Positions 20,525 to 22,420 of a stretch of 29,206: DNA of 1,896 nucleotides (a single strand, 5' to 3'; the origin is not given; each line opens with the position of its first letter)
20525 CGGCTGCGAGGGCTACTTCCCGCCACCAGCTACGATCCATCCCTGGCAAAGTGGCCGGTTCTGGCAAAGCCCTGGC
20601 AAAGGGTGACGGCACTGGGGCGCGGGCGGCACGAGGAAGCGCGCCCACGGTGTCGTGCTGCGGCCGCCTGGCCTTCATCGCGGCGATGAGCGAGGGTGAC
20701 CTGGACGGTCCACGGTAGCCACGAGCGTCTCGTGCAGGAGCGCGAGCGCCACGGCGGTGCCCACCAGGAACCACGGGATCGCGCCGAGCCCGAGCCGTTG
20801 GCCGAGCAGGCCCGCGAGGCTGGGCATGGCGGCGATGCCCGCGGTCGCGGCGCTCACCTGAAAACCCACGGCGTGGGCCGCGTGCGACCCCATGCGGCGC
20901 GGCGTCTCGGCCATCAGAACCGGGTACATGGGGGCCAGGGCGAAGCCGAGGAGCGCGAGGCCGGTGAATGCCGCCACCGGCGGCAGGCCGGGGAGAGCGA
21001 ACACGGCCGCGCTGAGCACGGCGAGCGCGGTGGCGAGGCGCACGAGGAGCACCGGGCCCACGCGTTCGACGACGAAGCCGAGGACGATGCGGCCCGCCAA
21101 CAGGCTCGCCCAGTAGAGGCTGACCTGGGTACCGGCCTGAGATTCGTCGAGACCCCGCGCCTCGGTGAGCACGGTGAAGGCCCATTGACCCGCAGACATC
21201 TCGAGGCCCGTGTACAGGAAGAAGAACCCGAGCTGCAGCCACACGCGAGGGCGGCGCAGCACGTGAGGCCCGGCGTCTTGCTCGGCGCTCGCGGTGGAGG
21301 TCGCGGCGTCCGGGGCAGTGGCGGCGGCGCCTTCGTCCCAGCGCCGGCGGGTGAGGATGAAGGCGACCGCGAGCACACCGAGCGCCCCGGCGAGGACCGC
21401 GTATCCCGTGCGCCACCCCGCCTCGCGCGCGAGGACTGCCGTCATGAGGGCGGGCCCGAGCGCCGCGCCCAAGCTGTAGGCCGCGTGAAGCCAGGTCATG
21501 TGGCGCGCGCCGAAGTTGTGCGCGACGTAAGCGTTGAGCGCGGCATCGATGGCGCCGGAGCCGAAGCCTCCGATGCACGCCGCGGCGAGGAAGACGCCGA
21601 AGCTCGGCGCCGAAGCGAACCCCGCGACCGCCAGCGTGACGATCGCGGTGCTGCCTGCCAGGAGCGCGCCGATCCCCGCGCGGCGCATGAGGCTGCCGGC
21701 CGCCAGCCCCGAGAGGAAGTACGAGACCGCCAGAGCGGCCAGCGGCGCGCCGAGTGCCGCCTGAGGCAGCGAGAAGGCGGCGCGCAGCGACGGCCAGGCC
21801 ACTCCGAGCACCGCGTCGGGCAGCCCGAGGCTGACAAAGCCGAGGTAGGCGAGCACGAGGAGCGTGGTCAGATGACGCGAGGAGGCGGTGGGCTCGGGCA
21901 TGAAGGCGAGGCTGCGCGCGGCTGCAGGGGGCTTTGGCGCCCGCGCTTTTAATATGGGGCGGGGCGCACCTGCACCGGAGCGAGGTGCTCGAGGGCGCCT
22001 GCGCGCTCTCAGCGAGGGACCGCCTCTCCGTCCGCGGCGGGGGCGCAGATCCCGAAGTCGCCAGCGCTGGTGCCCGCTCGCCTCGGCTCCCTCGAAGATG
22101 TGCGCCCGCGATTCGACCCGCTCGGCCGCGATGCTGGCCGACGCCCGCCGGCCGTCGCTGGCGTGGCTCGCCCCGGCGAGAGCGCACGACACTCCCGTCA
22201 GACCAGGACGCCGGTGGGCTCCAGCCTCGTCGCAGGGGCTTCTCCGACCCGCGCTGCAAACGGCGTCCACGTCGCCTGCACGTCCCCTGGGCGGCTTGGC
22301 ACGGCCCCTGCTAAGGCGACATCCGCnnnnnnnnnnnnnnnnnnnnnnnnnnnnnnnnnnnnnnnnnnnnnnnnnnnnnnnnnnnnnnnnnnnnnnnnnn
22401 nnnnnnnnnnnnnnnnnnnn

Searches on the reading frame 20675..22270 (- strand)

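Call 51: search_protein_families(library=pfam, proteins=[window:20675-22270:-], max_evalue=0.001)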
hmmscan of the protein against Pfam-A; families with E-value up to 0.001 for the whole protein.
window:20675-22270:- (531 aa): 1 family
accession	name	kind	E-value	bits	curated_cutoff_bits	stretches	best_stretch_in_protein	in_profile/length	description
PF07690.21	MFS_1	-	5.8e-28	98.3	33.4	1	142-470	2-334/347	Major Facilitator Superfamily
